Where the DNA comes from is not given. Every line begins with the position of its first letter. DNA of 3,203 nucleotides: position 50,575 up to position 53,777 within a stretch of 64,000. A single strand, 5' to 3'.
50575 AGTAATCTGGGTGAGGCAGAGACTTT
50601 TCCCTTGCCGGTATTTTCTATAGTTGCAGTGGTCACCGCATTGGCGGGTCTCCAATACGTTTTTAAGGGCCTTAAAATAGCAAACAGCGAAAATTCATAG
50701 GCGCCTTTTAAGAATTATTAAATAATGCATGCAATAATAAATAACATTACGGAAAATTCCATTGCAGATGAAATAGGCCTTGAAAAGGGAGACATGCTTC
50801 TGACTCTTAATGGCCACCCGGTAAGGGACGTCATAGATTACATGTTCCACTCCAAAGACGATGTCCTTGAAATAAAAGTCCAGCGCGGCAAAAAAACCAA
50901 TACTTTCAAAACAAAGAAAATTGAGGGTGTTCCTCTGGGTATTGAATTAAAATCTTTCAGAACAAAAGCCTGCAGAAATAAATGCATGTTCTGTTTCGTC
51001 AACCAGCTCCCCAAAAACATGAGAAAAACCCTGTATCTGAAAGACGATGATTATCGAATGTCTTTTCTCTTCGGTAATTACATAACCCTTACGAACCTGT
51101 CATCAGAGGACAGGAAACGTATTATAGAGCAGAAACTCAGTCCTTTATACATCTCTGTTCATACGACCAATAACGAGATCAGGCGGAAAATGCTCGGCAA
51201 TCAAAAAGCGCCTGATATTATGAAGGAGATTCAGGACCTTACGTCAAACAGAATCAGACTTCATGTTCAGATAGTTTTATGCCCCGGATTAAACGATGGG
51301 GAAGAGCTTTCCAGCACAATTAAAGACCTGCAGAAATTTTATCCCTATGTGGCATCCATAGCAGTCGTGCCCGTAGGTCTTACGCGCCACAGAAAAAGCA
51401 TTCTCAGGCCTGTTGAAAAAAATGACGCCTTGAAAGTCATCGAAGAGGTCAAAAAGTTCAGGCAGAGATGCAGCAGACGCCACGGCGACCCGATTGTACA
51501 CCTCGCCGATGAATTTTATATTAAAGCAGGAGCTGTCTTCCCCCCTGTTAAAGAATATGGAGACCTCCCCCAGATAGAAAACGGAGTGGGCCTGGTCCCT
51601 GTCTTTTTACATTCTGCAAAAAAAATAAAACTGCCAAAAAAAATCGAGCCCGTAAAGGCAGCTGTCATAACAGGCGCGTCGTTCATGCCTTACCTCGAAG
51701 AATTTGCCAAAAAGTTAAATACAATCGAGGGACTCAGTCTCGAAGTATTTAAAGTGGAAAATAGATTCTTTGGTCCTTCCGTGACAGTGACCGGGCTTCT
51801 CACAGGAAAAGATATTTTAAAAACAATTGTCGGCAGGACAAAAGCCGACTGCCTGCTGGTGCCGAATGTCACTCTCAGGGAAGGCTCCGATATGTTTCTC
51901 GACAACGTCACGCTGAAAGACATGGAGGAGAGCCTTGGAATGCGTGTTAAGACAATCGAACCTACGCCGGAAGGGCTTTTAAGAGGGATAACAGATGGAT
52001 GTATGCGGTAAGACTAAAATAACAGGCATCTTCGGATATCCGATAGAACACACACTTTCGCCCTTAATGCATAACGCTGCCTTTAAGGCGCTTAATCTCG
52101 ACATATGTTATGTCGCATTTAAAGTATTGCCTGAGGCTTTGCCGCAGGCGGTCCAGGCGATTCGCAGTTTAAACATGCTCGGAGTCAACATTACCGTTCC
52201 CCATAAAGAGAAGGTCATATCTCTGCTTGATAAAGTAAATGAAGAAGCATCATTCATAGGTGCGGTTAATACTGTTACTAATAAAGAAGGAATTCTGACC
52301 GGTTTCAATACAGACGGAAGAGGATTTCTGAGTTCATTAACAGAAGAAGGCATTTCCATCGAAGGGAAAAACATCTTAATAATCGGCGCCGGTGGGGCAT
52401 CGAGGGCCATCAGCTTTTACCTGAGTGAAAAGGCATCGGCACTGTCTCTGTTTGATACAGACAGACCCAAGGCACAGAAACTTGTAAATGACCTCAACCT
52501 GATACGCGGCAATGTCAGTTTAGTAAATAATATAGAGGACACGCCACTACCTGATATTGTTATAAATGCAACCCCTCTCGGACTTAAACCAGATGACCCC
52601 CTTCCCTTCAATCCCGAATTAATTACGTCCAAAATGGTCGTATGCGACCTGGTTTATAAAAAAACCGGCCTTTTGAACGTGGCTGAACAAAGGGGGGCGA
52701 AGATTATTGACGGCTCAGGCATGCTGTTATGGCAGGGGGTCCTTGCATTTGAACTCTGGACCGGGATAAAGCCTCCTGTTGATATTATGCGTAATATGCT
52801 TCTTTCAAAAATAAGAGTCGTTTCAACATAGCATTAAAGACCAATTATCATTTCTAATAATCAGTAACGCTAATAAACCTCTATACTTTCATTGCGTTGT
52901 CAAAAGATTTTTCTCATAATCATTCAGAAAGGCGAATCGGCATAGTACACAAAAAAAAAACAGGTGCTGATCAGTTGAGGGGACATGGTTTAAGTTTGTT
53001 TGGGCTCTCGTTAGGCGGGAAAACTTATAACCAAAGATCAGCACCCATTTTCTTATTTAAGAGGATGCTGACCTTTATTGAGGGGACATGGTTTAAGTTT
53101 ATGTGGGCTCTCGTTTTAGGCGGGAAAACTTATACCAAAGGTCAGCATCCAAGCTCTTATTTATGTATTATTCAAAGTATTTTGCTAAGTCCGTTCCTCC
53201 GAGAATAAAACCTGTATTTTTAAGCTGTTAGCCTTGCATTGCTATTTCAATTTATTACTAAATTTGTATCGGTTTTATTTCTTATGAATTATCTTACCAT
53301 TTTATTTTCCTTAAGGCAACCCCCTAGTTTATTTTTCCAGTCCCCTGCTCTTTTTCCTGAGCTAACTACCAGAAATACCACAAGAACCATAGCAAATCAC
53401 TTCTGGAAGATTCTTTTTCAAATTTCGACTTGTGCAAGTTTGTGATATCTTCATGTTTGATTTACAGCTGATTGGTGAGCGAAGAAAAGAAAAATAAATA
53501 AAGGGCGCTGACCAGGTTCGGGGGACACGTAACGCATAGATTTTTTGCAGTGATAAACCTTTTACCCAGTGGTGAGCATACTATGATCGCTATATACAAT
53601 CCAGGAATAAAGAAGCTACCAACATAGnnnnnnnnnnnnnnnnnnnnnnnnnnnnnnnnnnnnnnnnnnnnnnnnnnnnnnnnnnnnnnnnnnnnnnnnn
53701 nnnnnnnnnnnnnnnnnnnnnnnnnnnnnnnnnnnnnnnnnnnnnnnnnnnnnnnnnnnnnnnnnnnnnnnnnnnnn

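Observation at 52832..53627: Gene-free 796-bp convergent spacer with two tandem ~85-nt rod-like repeats whose closing stems co-vary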

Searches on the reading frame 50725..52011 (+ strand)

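Call 76: search_protein_families(library=pfam, proteins=[window:50725-52011:+])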
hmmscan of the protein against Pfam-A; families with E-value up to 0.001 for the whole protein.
window:50725-52011:+ (428 aa): 6 families
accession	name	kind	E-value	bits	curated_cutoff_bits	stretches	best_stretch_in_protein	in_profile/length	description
PF19238.5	Radical_SAM_2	-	1.9e-65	219.6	26.7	1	69-212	5-151/151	Radical SAM-like domain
PF04459.17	DUF512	-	3e-62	209.9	25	1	215-411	1-200/202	Protein of unknown function (DUF512)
PF17820.7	PDZ_6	-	1.8e-07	31.2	27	1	4-54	1-54/54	PDZ domain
PF13180.12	PDZ_2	-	1e-05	26.2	27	1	3-64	14-79/80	PDZ domain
PF04055.27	Radical_SAM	-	3.7e-05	24.4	29.5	0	131-193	95-158/166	Radical SAM superfamily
PF00595.29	PDZ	-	0.00084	20.1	23.2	0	2-36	26-60/81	PDZ domain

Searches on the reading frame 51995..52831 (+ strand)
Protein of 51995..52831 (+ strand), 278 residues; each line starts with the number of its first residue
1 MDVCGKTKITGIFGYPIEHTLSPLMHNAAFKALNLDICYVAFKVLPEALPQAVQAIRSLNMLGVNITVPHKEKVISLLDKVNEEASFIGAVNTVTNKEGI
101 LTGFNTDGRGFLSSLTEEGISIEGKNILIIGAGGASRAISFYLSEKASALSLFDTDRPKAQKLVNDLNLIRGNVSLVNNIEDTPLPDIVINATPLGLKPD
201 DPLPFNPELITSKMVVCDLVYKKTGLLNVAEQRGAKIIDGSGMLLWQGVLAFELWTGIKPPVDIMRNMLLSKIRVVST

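Call 9: find_encoding_contigs(protein=window:51995-52831:+, flank=10000, max_places=10)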
Protein window:51995-52831:+ (278 aa): no gene with exactly this product is on record in the collection.

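Call 76: search_protein_families(library=pfam, proteins=[window:51995-52831:+])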
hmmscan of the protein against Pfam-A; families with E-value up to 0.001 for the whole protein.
window:51995-52831:+ (278 aa): 2 families
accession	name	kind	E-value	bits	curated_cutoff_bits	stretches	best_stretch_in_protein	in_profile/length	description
PF08501.16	Shikimate_dh_N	-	1.6e-30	105.6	27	1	12-94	1-83/83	Shikimate dehydrogenase substrate binding domain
PF18317.6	SDH_C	-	6.1e-14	51.9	25.8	1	240-267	1-28/31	Shikimate 5'-dehydrogenase C-terminal domain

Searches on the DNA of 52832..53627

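Call 8: search_rna_families(source=window, start=52832, end=53627, threshold=evalue, max_evalue=10)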
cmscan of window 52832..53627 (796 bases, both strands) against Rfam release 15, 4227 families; matches with E-value up to 10: 3.
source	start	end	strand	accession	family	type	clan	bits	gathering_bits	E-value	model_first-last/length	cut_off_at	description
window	53027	53078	+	RF04352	Plastid-psbA-4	Cis-reg;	CL00153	21.5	56.8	0.56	1-61/61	no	Plastid-psbA-4 3UTR RNA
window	52884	52947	-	RF01647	ceN61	Gene; snRNA; snoRNA; CD-box;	-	14.9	60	4.4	1-72/72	no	Caenorhabditis snoRNA ceN61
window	53275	53577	-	RF02267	Vax2os1_2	Gene; lncRNA;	-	10.9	55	0.07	195-466/466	no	Vax2os1 conserved region 2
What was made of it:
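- On Any Rfam 15 family: In the spacer at E <= 10 there were only chance-level hits far below gathering: Plastid-psbA-4 at 21.5 of 56.8 bits, ceN61, and Vax2os1_2 (call 8).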

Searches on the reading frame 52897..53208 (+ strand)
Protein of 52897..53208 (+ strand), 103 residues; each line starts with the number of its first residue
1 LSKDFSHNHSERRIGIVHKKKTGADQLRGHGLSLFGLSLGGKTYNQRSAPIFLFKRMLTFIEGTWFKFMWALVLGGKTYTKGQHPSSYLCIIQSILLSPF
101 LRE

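Call 76: search_protein_families(library=pfam, proteins=[window:52897-53208:+])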
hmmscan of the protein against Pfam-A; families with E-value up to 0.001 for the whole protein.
window:52897-53208:+ (103 aa): 0 families
